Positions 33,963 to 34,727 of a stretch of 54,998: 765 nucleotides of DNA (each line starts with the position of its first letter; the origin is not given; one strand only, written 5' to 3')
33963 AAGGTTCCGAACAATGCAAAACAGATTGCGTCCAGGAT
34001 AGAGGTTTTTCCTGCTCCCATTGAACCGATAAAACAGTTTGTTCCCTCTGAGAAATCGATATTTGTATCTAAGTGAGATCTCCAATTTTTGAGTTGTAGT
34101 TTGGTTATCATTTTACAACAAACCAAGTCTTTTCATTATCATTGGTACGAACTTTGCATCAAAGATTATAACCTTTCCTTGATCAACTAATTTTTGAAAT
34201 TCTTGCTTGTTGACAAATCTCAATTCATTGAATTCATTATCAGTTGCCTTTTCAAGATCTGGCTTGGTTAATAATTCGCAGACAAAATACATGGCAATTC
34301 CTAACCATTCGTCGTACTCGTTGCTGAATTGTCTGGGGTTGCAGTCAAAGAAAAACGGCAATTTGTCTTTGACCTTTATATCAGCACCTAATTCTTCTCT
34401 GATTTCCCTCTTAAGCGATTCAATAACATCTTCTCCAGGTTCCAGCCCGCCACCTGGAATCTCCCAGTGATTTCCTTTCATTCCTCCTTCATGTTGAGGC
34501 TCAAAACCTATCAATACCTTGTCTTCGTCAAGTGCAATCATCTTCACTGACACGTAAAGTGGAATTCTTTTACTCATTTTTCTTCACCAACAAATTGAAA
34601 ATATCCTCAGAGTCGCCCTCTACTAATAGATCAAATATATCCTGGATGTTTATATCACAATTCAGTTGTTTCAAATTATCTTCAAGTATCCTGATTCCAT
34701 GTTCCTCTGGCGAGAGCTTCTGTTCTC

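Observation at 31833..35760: A Nudix hydrolase is translationally coupled between mre11 and rad50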

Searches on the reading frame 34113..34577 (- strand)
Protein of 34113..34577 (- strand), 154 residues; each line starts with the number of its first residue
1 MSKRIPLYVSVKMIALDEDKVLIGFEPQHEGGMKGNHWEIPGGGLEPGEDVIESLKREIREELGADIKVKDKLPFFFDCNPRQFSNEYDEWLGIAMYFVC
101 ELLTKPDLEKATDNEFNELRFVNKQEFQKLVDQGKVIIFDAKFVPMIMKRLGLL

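Call 6: search_protein_families(library=pfam, proteins=[window:34113-34577:-], max_evalue=0.01)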
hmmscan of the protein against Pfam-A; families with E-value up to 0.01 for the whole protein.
window:34113-34577:- (154 aa): 2 families
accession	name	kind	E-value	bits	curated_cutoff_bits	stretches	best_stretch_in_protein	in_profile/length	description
PF00293.34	NUDIX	-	3e-14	53.6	21.1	1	9-129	4-121/134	NUDIX domain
PF14815.12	NUDIX_4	-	0.00059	20.1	35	1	19-69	10-55/113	NUDIX domain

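Call 7: search_protein_families(library=ncbifam, proteins=[window:34113-34577:-], max_evalue=0.01)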
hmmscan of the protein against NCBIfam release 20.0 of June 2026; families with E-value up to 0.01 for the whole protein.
window:34113-34577:- (154 aa): 14 families
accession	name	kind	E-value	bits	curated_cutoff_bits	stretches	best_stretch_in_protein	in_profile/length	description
NF012016.0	PRK15472.1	equivalog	2.7e-12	46.6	95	1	29-129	24-124/141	nucleoside triphosphatase NudI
NF006530.0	PRK08999.1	equivalog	5.1e-11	42.2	245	1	9-71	8-68/315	Nudix family hydrolase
NF001936.0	PRK00714.1-3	equivalog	9.9e-10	38.5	118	1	36-139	35-142/155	RNA pyrophosphohydrolase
TIGR00586.1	mutt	equivalog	2.3e-09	37.3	97.9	1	8-129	6-118/129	8-oxo-dGTP diphosphatase MutT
NF041652.1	Nud_hyd_Dein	equivalog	4.1e-09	36.8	200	1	29-143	36-143/152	Nudix hydrolase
NF001938.0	PRK00714.1-5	equivalog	2.3e-06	27.1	116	1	15-66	21-75/172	RNA pyrophosphohydrolase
NF008044.0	PRK10776.1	equivalog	4e-06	26.7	148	1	7-72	4-67/130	8-oxo-dGTP diphosphatase MutT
NF007834.0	PRK10546.1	equivalog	9.5e-06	25.5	156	1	14-70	10-64/135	pyrimidine (deoxy)nucleoside triphosphate diphosphatase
NF001937.0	PRK00714.1-4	equivalog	0.00013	21.7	139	1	34-66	29-61/161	RNA pyrophosphohydrolase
TIGR02705.1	nudix_YtkD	equivalog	0.0008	19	154.4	1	38-68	47-77/156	RNA deprotection pyrophosphohydrolase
NF008736.0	PRK11762.1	equivalog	0.0036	16.8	169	1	13-65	52-103/186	ADP compounds hydrolase NudE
NF006961.0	PRK09438.1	equivalog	0.0068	15.9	103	1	35-82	31-76/151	dihydroneopterin triphosphate diphosphatase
NF001299.0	PRK00241.1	equivalog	0.0076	15.7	158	0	17-68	144-191/263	NAD(+) diphosphatase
NF001934.0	PRK00714.1-1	equivalog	0.0081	15.6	241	0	35-66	30-61/176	RNA pyrophosphohydrolase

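Call 18: find_homologous_proteins(query=window:34113-34577:-, max_evalue=0.00001)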
Query window:34113-34577:- (154 aa): 2 proteins with E <= 0.00001 among 30 candidates.
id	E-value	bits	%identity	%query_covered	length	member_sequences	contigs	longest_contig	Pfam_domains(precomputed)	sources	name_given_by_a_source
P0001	9.9e-99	346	100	100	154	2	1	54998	PF00293.35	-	-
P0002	2.6e-8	52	42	64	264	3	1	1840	PF00293.35,PF00633.30,PF14815.13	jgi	jgi:A/G-specific adenine glycosylase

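Call 29: search_solved_structures(query=window:34116-34577:-, max_evalue=0.001, show_alignments=2)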
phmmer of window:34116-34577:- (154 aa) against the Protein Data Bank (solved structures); distinct sequences matched with E-value up to 0.001: 16.
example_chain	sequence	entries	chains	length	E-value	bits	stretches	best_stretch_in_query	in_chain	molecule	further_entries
3oga_A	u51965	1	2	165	2.6e-09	40.6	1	32-127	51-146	Nucleoside triphosphatase nudI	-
3n77_A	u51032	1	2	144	7.4e-09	39.1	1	32-91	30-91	Nucleoside triphosphatase nudI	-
6dt3_A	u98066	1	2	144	1.6e-08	38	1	32-127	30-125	Nucleoside triphosphatase NudI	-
3r03_A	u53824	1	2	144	6e-07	32.9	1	4-78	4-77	NUDIX hydrolase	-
5zrc_A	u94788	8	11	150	9e-07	32.3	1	36-74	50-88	Putative mutator protein MutT2/NUDIX hydrolase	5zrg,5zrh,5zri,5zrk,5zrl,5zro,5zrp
3smd_A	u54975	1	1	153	9.3e-07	32.3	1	35-124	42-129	MutT/NUDIX family protein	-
3ees_A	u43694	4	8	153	1.5e-06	31.6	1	17-70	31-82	Probable pyrophosphohydrolase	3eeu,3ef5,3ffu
3hhj_A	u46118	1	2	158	1.9e-06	31.3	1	7-79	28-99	Mutator mutT protein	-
3gg6_A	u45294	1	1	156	2.6e-06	30.8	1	7-67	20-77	Nucleoside diphosphate-linked moiety X motif 18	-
4v14_A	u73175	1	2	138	3e-06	30.6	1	13-85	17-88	MUTATOR MUTT PROTEIN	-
3id9_A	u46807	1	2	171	6.5e-06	29.5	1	10-75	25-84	MutT/NUDIX family protein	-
4hvy_A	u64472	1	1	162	5.1e-05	26.6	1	8-67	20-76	Nucleoside diphosphate-linked moiety X motif 18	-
3fk9_A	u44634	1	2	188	0.00017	25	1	13-71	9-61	Mutator MutT protein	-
2rrk_A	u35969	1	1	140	0.00038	23.8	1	17-70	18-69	CTP pyrophosphohydrolase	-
5x1x_A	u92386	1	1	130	0.00068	23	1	36-73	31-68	Mutator mutT protein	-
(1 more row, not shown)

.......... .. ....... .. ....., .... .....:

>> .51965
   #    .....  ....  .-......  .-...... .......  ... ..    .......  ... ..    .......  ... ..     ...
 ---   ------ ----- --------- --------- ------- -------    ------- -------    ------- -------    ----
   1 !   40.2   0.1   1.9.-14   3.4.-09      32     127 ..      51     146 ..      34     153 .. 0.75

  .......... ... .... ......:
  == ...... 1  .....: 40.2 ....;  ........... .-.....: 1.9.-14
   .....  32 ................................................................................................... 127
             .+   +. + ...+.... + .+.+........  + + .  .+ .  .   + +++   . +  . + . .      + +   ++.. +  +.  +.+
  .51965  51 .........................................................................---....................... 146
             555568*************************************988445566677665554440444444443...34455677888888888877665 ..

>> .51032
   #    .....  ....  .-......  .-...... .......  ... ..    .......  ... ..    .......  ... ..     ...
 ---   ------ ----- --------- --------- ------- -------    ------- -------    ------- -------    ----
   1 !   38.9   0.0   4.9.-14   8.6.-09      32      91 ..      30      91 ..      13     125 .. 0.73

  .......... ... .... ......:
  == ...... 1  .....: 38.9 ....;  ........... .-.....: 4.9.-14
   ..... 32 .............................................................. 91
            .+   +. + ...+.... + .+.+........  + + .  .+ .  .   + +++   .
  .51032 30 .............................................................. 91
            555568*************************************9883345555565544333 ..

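Call 74: search_protein_families(library=padloc, proteins=[window:34116-34577:-], max_evalue=0.001)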
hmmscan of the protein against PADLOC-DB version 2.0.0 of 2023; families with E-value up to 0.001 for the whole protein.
window:34116-34577:- (154 aa): 1 family
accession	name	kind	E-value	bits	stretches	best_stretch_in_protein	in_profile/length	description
PDLC04899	PDC-S07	-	2.9e-13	47.6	1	11-127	11-112/135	-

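Call 86: search_protein_representatives(protein=window:34116-34577:-)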
Query: 154 residues. Proteins with E-value up to 0.001 (for the whole library): 2156; up to 1e-10: 22; up to 1e-30: 1. The best 150 are listed.
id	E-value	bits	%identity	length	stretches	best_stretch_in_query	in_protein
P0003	1.1e-50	188.1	53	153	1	4-153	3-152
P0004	2.4e-27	112.2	43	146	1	1-153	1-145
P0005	4.0e-26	108.3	43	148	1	32-153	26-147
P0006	4.8e-26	108.0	40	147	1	1-153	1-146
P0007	2.6e-21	92.6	40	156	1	1-153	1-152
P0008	4.2e-21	91.9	41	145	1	8-146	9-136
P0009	6.0e-21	91.4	47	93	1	61-153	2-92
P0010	1.2e-15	74.2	39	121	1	38-153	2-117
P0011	5.8e-15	72.0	39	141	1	1-151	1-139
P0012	1.1e-14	71.0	42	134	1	36-153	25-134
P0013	2.3e-13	66.8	32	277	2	17-121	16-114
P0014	2.4e-13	66.7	31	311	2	19-84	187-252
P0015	1.0e-12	64.7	34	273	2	33-128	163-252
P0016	5.0e-12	62.4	40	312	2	34-118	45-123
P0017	6.4e-12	62.1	38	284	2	34-130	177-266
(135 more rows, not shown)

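Call 93: find_encoding_contigs(protein=P0003, flank=3000, max_places=2)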
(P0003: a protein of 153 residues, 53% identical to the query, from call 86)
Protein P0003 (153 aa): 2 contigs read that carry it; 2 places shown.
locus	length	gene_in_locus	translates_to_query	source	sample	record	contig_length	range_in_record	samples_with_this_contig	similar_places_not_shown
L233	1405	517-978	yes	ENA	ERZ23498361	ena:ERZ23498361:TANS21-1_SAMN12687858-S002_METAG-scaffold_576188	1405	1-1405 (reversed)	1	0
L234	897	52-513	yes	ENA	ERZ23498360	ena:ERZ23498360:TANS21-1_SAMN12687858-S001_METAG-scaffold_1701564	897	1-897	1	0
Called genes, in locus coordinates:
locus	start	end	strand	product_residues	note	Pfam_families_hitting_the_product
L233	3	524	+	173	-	?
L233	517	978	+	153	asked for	PF00293:NUDIX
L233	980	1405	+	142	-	?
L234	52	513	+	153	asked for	PF00293:NUDIX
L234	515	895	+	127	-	?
